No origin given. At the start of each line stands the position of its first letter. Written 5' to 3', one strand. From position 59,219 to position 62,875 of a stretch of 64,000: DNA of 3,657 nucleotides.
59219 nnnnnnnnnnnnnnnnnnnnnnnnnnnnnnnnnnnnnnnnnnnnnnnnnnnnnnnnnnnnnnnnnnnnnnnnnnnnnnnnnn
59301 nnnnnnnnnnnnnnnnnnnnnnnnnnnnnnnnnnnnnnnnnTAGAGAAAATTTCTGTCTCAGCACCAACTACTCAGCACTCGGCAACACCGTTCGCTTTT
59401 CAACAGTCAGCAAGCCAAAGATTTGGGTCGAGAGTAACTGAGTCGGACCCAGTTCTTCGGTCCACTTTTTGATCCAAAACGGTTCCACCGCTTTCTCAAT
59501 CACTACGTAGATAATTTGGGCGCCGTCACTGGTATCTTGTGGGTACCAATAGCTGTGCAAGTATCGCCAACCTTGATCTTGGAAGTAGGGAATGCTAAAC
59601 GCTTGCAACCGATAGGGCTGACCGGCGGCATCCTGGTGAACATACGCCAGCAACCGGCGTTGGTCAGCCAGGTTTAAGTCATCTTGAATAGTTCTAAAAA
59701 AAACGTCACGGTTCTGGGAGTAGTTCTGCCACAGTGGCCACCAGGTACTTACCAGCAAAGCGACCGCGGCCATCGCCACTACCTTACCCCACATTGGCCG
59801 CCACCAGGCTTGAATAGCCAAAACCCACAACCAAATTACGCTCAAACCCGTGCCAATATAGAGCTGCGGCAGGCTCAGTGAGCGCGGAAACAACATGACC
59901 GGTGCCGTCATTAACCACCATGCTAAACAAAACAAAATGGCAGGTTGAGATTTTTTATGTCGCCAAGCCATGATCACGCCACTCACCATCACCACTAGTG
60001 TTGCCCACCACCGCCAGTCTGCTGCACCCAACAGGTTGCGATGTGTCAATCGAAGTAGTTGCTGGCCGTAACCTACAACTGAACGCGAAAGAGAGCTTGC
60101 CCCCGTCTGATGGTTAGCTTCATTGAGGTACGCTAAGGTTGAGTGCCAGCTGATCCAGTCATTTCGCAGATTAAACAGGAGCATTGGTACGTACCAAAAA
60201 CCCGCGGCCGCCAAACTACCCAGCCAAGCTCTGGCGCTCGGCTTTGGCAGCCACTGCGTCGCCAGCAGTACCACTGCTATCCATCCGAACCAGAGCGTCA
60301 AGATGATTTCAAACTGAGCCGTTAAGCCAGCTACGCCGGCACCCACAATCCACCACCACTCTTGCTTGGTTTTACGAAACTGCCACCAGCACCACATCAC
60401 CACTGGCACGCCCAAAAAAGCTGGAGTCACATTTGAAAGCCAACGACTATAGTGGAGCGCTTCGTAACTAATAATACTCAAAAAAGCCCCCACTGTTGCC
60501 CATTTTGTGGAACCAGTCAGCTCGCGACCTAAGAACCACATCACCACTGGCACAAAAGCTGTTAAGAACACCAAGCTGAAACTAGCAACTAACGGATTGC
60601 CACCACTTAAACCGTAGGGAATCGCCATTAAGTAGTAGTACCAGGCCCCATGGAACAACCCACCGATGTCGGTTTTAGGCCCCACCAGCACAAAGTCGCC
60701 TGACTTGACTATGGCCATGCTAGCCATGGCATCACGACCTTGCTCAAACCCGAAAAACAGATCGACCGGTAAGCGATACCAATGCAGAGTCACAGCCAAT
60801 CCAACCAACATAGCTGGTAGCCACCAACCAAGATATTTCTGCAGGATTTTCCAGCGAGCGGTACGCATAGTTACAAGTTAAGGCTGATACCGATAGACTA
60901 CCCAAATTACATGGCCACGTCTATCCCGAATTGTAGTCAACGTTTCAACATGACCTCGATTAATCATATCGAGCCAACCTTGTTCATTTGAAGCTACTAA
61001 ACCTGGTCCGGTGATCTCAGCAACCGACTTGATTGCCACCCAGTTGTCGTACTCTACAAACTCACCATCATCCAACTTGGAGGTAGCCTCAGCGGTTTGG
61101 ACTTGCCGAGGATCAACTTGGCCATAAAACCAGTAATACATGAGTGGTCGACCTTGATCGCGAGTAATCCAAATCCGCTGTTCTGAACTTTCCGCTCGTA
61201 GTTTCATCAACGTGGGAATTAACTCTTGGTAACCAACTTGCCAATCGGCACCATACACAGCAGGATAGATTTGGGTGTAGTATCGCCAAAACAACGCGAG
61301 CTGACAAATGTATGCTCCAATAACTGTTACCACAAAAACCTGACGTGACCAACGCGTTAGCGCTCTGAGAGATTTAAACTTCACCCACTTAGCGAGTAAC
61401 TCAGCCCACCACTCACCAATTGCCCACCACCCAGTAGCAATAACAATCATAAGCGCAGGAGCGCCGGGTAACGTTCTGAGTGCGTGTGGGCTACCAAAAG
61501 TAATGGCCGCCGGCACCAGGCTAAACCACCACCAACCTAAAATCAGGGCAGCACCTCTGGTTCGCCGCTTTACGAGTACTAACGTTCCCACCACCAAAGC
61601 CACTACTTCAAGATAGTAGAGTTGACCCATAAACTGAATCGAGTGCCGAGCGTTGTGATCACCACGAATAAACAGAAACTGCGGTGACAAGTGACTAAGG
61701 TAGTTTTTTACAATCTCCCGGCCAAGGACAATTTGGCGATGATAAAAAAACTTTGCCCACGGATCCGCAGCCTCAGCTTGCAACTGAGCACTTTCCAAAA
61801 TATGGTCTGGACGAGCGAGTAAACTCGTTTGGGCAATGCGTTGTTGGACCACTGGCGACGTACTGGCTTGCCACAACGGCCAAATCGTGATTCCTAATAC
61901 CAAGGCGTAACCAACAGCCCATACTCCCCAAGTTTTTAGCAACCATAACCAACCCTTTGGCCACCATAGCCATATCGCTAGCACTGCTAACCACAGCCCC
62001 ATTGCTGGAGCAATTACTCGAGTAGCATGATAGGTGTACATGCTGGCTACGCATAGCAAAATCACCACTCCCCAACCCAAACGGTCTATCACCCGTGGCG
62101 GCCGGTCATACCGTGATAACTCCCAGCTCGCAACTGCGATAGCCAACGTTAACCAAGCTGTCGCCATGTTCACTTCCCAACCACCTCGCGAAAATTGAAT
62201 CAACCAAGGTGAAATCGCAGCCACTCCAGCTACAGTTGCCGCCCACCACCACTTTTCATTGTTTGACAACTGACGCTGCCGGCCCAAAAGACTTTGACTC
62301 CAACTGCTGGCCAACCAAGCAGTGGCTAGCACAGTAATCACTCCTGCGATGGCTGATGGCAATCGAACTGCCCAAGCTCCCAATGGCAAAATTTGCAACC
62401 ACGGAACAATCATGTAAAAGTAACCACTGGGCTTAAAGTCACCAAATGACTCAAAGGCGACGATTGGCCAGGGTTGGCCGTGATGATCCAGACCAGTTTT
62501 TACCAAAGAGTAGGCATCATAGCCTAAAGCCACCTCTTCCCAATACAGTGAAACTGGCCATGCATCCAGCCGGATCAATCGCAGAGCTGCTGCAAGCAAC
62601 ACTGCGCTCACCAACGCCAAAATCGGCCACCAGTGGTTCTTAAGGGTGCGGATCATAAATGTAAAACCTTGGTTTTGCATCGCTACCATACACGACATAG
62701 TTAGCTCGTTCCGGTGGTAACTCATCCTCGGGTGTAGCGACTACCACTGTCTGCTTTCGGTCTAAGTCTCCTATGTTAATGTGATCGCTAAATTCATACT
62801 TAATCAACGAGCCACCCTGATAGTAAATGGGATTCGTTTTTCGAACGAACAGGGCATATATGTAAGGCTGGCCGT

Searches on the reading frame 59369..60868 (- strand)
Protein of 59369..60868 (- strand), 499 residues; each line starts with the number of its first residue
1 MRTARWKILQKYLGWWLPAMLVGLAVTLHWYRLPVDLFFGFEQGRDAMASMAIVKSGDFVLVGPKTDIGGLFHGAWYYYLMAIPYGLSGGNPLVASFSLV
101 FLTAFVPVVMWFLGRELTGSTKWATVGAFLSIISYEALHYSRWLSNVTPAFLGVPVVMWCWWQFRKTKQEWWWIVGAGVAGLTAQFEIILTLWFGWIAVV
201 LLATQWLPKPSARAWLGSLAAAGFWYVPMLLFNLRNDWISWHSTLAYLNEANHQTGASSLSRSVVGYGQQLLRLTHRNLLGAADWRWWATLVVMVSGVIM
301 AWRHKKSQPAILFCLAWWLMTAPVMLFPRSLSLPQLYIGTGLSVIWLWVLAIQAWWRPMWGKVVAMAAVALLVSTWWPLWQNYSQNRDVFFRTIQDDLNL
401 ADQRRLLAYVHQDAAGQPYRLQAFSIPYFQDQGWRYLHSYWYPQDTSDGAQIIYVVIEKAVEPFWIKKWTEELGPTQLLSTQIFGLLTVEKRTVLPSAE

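Call 8: search_protein_families(library=pfam, proteins=[window:59369-60868:-], max_evalue=0.001)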
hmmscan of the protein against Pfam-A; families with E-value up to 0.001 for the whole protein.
window:59369-60868:- (499 aa): 0 families

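Call 15: search_protein_families(library=pfam, proteins=[window:59369-60868:-], max_evalue=10)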
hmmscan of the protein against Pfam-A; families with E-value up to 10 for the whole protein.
window:59369-60868:- (499 aa): 0 families

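Call 55: search_protein_families(library=ncbifam, proteins=[window:59369-60868:-], max_evalue=1)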
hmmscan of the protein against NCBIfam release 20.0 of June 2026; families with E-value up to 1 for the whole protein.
window:59369-60868:- (499 aa): 0 families

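Call 99: search_solved_structures(query=window:59369-60868:-, max_evalue=10)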
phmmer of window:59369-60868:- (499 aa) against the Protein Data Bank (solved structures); distinct sequences matched with E-value up to 10: 0.

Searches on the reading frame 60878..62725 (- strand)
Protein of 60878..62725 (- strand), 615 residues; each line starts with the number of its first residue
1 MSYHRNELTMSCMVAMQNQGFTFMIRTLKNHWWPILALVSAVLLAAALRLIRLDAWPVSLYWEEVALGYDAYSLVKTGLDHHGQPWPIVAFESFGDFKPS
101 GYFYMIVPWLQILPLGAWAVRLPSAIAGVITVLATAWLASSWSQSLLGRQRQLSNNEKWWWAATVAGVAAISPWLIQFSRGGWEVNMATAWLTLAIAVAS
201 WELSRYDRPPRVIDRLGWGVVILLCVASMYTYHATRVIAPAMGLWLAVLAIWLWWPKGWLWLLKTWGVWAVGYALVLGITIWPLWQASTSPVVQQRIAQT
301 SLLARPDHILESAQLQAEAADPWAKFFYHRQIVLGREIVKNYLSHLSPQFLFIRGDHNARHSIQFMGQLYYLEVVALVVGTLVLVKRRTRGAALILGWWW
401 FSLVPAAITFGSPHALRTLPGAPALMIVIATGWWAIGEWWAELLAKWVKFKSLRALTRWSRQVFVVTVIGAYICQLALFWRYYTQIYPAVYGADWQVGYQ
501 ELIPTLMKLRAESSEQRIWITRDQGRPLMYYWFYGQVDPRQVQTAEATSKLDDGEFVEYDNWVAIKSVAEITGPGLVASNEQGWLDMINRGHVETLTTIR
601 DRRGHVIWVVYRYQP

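Call 8: search_protein_families(library=pfam, proteins=[window:60878-62725:-], max_evalue=0.001)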
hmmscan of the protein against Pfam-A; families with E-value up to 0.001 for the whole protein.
window:60878-62725:- (615 aa): 0 families

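Call 15: search_protein_families(library=pfam, proteins=[window:60878-62725:-], max_evalue=10)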
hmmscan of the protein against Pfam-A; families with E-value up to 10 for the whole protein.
window:60878-62725:- (615 aa): 1 family
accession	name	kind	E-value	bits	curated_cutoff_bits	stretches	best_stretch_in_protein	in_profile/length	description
PF20192.3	DUF6555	-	0.014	15.7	30.5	1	144-172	18-46/74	Family of unknown function (DUF6555)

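Call 55: search_protein_families(library=ncbifam, proteins=[window:60878-62725:-], max_evalue=1)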
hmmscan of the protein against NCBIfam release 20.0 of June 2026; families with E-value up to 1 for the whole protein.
window:60878-62725:- (615 aa): 0 families

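Call 98: search_solved_structures(query=window:60878-62725:-, max_evalue=10)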
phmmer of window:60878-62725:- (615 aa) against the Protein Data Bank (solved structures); distinct sequences matched with E-value up to 10: 0.
